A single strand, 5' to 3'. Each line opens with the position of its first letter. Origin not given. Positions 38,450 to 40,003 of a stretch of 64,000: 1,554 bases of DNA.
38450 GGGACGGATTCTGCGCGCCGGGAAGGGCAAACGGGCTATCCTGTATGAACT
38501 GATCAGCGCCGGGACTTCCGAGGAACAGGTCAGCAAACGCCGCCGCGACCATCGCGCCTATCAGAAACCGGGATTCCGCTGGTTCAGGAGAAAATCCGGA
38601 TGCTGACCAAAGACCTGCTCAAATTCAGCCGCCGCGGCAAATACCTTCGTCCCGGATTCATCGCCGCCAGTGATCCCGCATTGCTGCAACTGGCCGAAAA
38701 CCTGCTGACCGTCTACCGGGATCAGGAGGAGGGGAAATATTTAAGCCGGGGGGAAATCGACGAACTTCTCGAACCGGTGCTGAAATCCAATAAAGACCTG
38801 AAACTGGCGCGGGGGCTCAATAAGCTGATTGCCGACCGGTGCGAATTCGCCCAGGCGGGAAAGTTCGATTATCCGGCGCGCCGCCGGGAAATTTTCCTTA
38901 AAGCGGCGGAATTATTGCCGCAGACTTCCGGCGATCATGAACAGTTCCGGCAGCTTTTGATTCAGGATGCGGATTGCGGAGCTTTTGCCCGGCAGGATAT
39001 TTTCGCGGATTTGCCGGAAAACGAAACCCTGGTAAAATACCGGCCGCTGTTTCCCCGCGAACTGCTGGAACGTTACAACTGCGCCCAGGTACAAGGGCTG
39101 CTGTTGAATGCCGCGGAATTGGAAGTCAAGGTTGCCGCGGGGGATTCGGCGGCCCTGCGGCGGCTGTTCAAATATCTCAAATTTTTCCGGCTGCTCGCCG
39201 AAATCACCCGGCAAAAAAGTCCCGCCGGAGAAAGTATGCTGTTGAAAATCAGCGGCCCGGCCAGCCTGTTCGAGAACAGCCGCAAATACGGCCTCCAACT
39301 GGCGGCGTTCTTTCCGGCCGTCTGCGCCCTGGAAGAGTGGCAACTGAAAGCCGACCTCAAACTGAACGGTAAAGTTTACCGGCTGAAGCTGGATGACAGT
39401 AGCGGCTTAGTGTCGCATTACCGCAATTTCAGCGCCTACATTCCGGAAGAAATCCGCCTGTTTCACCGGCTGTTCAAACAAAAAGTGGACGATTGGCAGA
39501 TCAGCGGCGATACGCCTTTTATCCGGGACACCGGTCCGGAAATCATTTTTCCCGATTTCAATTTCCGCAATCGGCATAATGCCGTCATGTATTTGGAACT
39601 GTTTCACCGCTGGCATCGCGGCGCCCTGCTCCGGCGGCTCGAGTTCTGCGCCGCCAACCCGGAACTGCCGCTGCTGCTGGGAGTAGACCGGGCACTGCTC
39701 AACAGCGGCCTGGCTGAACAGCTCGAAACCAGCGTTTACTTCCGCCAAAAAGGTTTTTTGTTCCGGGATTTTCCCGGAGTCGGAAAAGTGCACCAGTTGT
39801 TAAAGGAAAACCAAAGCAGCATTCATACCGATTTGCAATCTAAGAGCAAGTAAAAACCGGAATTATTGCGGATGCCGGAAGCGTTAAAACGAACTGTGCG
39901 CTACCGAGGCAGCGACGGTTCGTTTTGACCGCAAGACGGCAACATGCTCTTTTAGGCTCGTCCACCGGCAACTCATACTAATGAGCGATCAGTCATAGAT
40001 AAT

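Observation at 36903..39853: Small 2-TM protein + XPB-like helicase + DUF790/Bax1-like nuclease cassette in a mobile-looking context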

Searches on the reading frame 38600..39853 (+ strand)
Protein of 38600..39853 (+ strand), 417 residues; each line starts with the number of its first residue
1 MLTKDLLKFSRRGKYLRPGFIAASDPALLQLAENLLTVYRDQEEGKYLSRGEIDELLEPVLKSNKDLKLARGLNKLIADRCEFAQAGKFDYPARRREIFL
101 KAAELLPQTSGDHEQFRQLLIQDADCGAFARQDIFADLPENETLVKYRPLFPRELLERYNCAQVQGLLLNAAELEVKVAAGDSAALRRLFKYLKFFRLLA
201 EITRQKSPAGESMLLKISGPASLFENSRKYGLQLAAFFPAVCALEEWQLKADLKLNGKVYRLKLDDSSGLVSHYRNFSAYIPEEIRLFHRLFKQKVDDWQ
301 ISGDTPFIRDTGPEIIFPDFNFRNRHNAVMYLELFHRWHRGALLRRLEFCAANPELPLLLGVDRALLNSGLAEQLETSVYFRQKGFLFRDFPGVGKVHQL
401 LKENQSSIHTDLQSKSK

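Call 3: search_protein_families(library=pfam, proteins=[window:38600-39853:+], max_evalue=0.01)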
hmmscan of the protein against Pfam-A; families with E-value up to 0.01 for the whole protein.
window:38600-39853:+ (417 aa): 1 family
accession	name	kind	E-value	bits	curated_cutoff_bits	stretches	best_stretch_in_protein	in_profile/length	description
PF05626.16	DUF790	-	2.7e-67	227.7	28.8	1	1-370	1-361/387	Protein of unknown function (DUF790)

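Call 4: search_protein_families(library=padloc, proteins=[window:38600-39853:+], max_evalue=0.01)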
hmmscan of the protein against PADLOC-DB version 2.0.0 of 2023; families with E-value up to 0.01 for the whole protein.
window:38600-39853:+ (417 aa): 0 families

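Call 5: search_protein_families(library=ncbifam, proteins=[window:38600-39853:+], max_evalue=0.01)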
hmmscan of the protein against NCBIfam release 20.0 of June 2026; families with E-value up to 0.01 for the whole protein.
window:38600-39853:+ (417 aa): 2 families
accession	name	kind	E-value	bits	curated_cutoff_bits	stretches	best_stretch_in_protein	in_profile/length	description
NF053695.1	EndNBax1SULTO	equivalog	6.1e-28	97.7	500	1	1-366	1-344/478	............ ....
NF053694.1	EndNBax1ARCFU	equivalog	1.5e-27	96.5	500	1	1-360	1-336/342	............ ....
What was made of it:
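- On Bax1 / DUF790 nuclease: 97.7 and 96.5 bits against a cut-off of 500 (call 5).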

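Call 13: find_homologous_proteins(query=window:38600-39853:+)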
Query window:38600-39853:+ (417 aa): 724 proteins with E <= 0.001 among 8000 candidates; the best 120 are listed.
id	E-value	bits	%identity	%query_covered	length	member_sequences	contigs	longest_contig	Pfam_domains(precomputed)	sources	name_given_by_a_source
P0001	5.0e-276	933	100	100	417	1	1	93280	PF05626.17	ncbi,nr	ncbi:MAG: DUF790 family protein [Victivallaceae bacterium]|nr:DUF790 family protein [Victivallaceae 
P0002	1.0e-190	652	72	97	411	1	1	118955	PF05626.17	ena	-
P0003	4.6e-188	643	71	97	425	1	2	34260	PF05626.17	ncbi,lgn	-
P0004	5.9e-185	633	69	98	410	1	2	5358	PF05626.17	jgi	-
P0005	1.4e-184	632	70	98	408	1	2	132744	PF05626.17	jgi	jgi:uncharacterized protein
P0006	1.8e-184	631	69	98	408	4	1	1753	PF05626.17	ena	-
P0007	8.5e-184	629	67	97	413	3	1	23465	PF05626.17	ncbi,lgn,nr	ncbi:MAG: DUF790 family protein [Victivallales bacterium]|nr:DUF790 family protein [Victivallales ba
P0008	8.0e-183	626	68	97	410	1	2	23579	PF05626.17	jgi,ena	-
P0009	2.2e-182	625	69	97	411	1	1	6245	PF05626.17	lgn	-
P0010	2.4e-182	624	68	97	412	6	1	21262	PF05626.17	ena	-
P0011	2.6e-182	624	69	97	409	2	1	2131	PF05626.17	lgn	-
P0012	3.1e-182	624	67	97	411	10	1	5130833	PF05626.17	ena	-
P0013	6.2e-182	623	68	97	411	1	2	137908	PF05626.17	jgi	jgi:uncharacterized protein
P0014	2.3e-181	621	68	97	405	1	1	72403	PF05626.17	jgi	jgi:uncharacterized protein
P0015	8.3e-181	619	67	97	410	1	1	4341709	PF05626.17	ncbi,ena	-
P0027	1.0e-145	504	58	96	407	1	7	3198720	PF05626.17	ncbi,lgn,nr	ncbi:DUF790 family protein [Lentisphaerota bacterium ZTH]|nr:DUF790 family protein [Lentisphaerota b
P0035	4.2e-131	456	54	96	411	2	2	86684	PF05626.17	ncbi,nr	ncbi:MAG: DUF790 family protein [Victivallaceae bacterium]|nr:DUF790 family protein [Victivallaceae 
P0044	1.2e-123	431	50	96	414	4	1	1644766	PF05626.17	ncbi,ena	-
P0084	3.1e-116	407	50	96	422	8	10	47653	PF05626.17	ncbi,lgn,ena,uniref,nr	ncbi:DUF790 family protein [uncultured Victivallis sp.]|uniref:DUF790 family protein n=1 Tax=uncultu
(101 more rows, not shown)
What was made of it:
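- The nearest DUF790 relatives are all Victivallales or Lentisphaerota (call 13).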

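Call 15: find_encoding_contigs(protein=P0002, flank=8000, max_places=2)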
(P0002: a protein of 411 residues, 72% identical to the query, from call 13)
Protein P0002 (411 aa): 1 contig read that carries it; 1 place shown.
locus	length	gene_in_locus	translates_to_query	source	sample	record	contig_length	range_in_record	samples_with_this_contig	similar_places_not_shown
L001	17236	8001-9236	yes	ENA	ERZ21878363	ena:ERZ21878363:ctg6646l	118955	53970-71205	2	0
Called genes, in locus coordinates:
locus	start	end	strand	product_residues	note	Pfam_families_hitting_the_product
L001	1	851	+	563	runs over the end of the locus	PF05157:MshEN, PF00437:T2SSE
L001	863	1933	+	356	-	PF00437:T2SSE, PF13191:AAA_16 (weak), PF13401:AAA_22 (faint), PF13604:AAA_30 (faint)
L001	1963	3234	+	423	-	PF28597:T2SSF_N, PF00482:T2SSF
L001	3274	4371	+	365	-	PF00483:NTP_transferase, PF12804:NTP_transf_3, PF22640:ManC_GMP_beta-helix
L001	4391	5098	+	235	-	PF03309:Pan_kinase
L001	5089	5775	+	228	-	PF00697:PRAI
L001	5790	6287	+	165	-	PF01842:ACT, PF22629:ACT_AHAS_ss, PF13710:ACT_5, PF10369:ALS_ss_C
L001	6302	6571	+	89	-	-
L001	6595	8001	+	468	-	PF18458:XPB_DRD, PF00270:DEAD, PF04851:ResIII, PF16203:ERCC3_RAD25_C, PF00271:Helicase_C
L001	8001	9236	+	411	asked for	PF05626:DUF790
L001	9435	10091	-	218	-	PF06283:ThuA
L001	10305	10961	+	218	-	PF12728:HTH_17, PF00359:PTS_EIIA_2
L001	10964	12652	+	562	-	PF00999:Na_H_Exchanger, PF00571:CBS (weak)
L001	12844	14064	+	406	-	PF00871:Acetate_kinase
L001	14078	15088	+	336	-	PF01515:PTA_PTB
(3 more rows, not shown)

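Call 16: find_encoding_contigs(protein=P0012, flank=8000, max_places=2)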
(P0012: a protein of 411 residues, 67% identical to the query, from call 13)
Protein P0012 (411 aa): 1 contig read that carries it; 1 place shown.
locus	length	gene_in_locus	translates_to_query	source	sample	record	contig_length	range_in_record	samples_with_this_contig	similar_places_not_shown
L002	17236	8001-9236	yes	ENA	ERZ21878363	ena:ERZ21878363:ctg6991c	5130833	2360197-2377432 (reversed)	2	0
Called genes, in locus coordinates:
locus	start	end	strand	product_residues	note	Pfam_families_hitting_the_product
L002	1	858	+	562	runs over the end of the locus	PF05157:MshEN, PF00437:T2SSE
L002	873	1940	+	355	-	PF00437:T2SSE, PF13191:AAA_16 (weak), PF13401:AAA_22 (weak)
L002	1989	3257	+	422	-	PF28597:T2SSF_N, PF00482:T2SSF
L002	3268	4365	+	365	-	PF00483:NTP_transferase, PF12804:NTP_transf_3, PF22640:ManC_GMP_beta-helix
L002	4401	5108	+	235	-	PF03309:Pan_kinase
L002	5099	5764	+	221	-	PF00697:PRAI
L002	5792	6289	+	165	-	PF01842:ACT, PF22629:ACT_AHAS_ss, PF13710:ACT_5, PF10369:ALS_ss_C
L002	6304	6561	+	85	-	-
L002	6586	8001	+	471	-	PF18458:XPB_DRD, PF00270:DEAD, PF04851:ResIII, PF16203:ERCC3_RAD25_C, PF00271:Helicase_C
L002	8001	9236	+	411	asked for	PF05626:DUF790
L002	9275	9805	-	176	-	PF01694:Rhomboid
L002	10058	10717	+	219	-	PF12728:HTH_17, PF00359:PTS_EIIA_2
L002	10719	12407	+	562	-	PF00999:Na_H_Exchanger, PF00571:CBS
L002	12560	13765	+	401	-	PF00871:Acetate_kinase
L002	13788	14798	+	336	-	PF01515:PTA_PTB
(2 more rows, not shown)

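Call 17: find_encoding_contigs(protein=P0027, flank=8000, max_places=2)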
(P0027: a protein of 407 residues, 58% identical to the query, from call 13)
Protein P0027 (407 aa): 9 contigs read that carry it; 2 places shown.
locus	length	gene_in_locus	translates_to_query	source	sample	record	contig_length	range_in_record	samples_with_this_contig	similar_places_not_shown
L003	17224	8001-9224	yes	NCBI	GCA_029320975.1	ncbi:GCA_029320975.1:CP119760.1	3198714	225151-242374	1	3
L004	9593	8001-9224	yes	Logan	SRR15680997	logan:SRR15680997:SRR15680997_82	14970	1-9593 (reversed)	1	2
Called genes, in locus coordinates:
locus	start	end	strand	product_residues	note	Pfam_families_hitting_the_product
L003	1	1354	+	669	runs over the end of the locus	PF00122:E1-E2_ATPase, PF00702:Hydrolase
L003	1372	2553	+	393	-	PF00005:ABC_tran, PF13304:AAA_21 (weak)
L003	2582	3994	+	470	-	-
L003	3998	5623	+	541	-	-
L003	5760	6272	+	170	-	PF01842:ACT, PF22629:ACT_AHAS_ss, PF13710:ACT_5, PF10369:ALS_ss_C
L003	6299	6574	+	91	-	-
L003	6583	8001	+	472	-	PF18458:XPB_DRD, PF00270:DEAD, PF04851:ResIII, PF00271:Helicase_C, PF16203:ERCC3_RAD25_C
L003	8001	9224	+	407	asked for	PF05626:DUF790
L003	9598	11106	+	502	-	PF00474:SSF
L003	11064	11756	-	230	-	PF04298:Zn_peptidase_2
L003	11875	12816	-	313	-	PF03279:Lip_A_acyltrans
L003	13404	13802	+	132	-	-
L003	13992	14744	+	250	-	PF01925:TauE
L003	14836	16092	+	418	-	-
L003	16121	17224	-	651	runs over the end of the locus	PF00158:Sigma54_activat, PF01078:Mg_chelatase (faint), PF14532:Sigma54_activ_2, PF00004:AAA (weak), PF07724:AAA_2 (weak), PF07728:AAA_5, PF25601:AAA_lid_14, PF02954:HTH_8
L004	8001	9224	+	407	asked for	PF05626:DUF790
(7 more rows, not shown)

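Call 31: search_solved_structures(query=A4, show_alignments=2, max_evalue=0.01)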
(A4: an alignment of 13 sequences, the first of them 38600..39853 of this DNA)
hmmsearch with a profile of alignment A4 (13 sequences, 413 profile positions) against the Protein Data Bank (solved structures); distinct sequences matched with E-value up to 0.01: 5.
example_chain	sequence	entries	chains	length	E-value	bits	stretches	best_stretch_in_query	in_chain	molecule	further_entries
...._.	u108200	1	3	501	6.3e-24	87.9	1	1-375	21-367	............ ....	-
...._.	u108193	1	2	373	1.2e-23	87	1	5-375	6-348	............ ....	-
6p4w_B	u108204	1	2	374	1.2e-23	87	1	5-375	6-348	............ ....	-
8gy8_A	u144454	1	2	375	1.7e-22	83.2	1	1-375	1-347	Putative translation initiation factor (IF-2 homolog)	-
6p66_B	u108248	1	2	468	1.6e-15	60.2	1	1-363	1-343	DNA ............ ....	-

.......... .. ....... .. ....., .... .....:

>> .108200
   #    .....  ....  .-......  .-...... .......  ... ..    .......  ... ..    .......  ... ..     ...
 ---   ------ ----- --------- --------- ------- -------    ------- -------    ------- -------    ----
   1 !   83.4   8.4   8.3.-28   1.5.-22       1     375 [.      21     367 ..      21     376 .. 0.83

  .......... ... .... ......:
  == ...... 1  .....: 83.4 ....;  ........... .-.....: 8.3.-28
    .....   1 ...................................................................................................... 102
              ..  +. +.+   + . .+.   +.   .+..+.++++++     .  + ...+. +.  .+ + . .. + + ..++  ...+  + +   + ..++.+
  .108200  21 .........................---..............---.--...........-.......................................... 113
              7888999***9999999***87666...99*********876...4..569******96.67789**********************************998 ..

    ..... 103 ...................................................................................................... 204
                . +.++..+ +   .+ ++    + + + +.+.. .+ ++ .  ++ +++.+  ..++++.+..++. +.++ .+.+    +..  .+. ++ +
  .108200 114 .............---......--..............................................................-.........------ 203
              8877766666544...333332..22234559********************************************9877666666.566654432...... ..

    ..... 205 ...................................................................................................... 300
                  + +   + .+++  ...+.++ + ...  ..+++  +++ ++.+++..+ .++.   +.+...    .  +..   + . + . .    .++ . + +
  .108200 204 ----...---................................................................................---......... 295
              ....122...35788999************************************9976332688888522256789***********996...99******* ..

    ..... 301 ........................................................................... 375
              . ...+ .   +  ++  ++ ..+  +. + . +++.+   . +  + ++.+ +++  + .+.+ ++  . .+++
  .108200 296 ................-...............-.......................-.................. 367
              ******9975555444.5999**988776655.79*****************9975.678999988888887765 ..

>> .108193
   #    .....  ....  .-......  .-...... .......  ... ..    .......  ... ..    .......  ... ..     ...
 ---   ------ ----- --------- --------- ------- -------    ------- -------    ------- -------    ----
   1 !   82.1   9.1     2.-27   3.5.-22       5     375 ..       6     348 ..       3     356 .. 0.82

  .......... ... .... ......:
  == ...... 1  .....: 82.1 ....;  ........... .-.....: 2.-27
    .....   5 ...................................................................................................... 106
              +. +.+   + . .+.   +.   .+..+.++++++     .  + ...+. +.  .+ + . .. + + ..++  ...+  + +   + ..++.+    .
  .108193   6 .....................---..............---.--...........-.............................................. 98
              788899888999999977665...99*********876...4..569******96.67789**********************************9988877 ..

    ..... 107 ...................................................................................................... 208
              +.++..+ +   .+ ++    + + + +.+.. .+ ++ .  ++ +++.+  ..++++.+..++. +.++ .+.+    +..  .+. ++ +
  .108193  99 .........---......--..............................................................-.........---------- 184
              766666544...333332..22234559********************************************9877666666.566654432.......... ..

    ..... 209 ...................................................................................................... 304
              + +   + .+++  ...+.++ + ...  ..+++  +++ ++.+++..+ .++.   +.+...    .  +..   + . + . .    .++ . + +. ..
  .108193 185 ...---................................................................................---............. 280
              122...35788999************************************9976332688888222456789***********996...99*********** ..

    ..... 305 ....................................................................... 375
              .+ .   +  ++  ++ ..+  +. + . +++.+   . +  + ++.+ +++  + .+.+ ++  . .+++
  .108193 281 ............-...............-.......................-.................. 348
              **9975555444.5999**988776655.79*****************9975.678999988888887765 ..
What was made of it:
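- On Bax1 / DUF790 nuclease: The profile matches PDB Bax1 chains at E 6e-24 (call 31).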

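Call 36: find_related_loci(query=A4, collection=genome_contigs, flank=7000)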
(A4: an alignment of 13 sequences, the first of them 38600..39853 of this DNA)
Query A4 (417 aa) in genome_contigs; peptide patterns used: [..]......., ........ (x = any residue, [..] = any of these).
339 stretches matched a pattern; 231 encode a relative of the query (tblastn E <= 1e-3); the best 80 are kept; 80 distinct loci.
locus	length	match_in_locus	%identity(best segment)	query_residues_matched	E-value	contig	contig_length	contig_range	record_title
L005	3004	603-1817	70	1-404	0e+0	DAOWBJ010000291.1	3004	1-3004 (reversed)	MAG TPA_asm: Victivallales bacterium isolate CSMAG_1858 CSMAG_1858_k141_1984536_length_3004_cov_7.0000, whole genome sho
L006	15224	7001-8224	67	1-404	0e+0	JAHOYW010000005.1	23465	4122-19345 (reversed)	MAG: Victivallales bacterium isolate CORE_19_RING_Bin_00005 c_000000000258, whole genome shotgun sequence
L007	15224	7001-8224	67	1-404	0e+0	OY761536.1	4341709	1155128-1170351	MAG: Victivallaceae bacterium isolate e353ef71-700a-4510-b67c-5bed4426050c genome assembly, chromosome: 1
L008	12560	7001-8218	68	1-406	0e+0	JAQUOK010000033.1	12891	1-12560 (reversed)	MAG: Victivallaceae bacterium isolate STD1_2 NODE_12752_length_12891_cov_2.966312_Sandtown_D1, whole genome shotgun sequ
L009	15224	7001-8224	71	1-404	0e+0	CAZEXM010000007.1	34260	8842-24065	MAG TPA_asm: uncultured Victivallaceae bacterium isolate binchicken_co132_157 genome assembly, contig: NODE_304_length_3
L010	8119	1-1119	68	34-405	1e-168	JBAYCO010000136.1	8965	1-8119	MAG: Victivallaceae bacterium isolate SO_2016_CLC_T2_3 scaffold11594_PH3_Jul20_2016, whole genome shotgun sequence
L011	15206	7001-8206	58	1-401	9e-151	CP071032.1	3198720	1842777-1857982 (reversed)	Lentisphaerota bacterium strain zth2 chromosome, complete genome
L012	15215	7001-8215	57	1-403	2e-149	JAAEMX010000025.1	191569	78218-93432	MAG: Lentisphaerae bacterium isolate Bse_17 BseG_CONTIG127968, whole genome shotgun sequence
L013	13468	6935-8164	53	1-402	4e-142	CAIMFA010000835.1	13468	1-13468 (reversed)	MAG: uncultured Lentisphaeria bacterium isolate Umea_bin-02975 genome assembly, contig: bin-02975:0835/1030, whole genom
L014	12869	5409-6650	53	1-406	6e-141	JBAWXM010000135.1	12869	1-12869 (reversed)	MAG: Lentisphaerota bacterium isolate ELA063 MAG063_135, whole genome shotgun sequence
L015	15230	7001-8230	53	1-402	1e-140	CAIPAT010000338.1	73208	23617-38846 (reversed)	MAG: uncultured Lentisphaeria bacterium isolate LJ_bin-1925 genome assembly, contig: bin-1925:338/465, whole genome shot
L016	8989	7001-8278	52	1-415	4e-140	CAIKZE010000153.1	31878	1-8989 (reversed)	MAG: uncultured Lentisphaeria bacterium isolate AlinenLipids_bin-4837 genome assembly, contig: bin-4837:153/506, whole g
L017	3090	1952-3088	56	1-374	4e-141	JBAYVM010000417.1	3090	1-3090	MAG: Victivallaceae bacterium isolate SO_2016_LW3_6 scaffold63152_LW162_2016, whole genome shotgun sequence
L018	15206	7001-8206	54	1-401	9e-135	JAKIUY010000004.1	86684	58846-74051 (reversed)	MAG: Victivallaceae bacterium isolate D100SM.bin.29 NODE_99_length_86684_cov_6.283143, whole genome shotgun sequence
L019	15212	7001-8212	49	1-404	2e-128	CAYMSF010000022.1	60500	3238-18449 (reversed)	MAG TPA_asm: uncultured Victivallaceae bacterium isolate SRP272421_co3_131 genome assembly, contig: NODE_550_length_6050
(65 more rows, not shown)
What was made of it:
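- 231 species-representative genomes encode a relative, including V. vadensis DSM 14823 and O. ethanolica DSM 24202 (call 36).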

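Call 39: find_encoding_contigs(protein=P0084, flank=7000, max_places=1)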
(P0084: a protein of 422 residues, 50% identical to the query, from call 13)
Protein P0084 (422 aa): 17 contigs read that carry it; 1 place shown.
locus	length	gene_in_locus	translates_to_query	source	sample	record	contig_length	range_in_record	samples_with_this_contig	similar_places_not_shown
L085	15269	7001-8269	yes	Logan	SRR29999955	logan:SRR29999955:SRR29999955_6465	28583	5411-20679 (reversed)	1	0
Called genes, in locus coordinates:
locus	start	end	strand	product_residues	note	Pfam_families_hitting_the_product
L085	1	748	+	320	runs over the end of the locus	PF03786:UxuA, PF01261:AP_endonuc_2, PF03786:UxuA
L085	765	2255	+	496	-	PF00331:Glyco_hydro_10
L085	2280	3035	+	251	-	PF03737:RraA-like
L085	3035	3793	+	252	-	PF00106:adh_short, PF08659:KR, PF13561:adh_short_C2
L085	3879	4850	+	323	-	PF02826:2-Hacid_dh_C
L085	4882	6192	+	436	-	PF13529:Peptidase_C39_2 (weak)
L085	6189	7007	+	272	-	PF00459:Inositol_P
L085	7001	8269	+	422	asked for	PF05626:DUF790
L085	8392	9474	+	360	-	PF00266:Aminotran_5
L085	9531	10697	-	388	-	PF09587:PGA_cap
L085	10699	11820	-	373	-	PF00246:Peptidase_M14 (weak)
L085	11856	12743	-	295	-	PF00126:HTH_1, PF03466:LysR_substrate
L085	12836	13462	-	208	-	PF01966:HD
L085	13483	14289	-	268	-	PF12833:HTH_18, PF00165:HTH_AraC (weak)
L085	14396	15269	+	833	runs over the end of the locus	PF25788:Ig_Rha78A_N, PF08531:Bac_rhamnosid_N, PF05592:Bac_rhamnosid, PF17389:Bac_rhamnosid6H, PF17390:Bac_rhamnosid_C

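Call 40: find_encoding_contigs(protein=P0044, flank=7000, max_places=1)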
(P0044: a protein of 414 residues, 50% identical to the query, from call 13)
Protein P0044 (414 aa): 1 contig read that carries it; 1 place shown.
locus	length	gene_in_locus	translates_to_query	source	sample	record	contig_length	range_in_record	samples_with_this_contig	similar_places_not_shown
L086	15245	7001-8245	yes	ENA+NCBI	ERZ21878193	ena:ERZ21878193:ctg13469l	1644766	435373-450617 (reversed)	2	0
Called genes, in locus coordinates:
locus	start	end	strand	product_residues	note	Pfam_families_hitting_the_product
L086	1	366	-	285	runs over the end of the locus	PF00685:Sulfotransfer_1 (weak)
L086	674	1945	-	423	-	PF01943:Polysacc_synt, PF13440:Polysacc_synt_3, PF03023:MurJ (weak), PF01554:MatE (weak)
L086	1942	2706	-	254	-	PF00535:Glycos_transf_2, PF10111:Glyco_tranf_2_2 (weak), PF13641:Glyco_tranf_2_3 (weak)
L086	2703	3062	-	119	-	PF10066:DUF2304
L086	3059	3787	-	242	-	PF00535:Glycos_transf_2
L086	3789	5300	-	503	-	-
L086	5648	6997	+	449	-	PF00884:Sulfatase, PF16347:SGSH_C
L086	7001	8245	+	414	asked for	PF05626:DUF790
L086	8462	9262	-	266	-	PF00889:EF_TS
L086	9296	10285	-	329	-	PF00318:Ribosomal_S2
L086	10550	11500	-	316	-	PF01479:S4 (weak), PF00849:PseudoU_synth_2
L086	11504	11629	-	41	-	-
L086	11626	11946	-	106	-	-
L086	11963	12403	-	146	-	-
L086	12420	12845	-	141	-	-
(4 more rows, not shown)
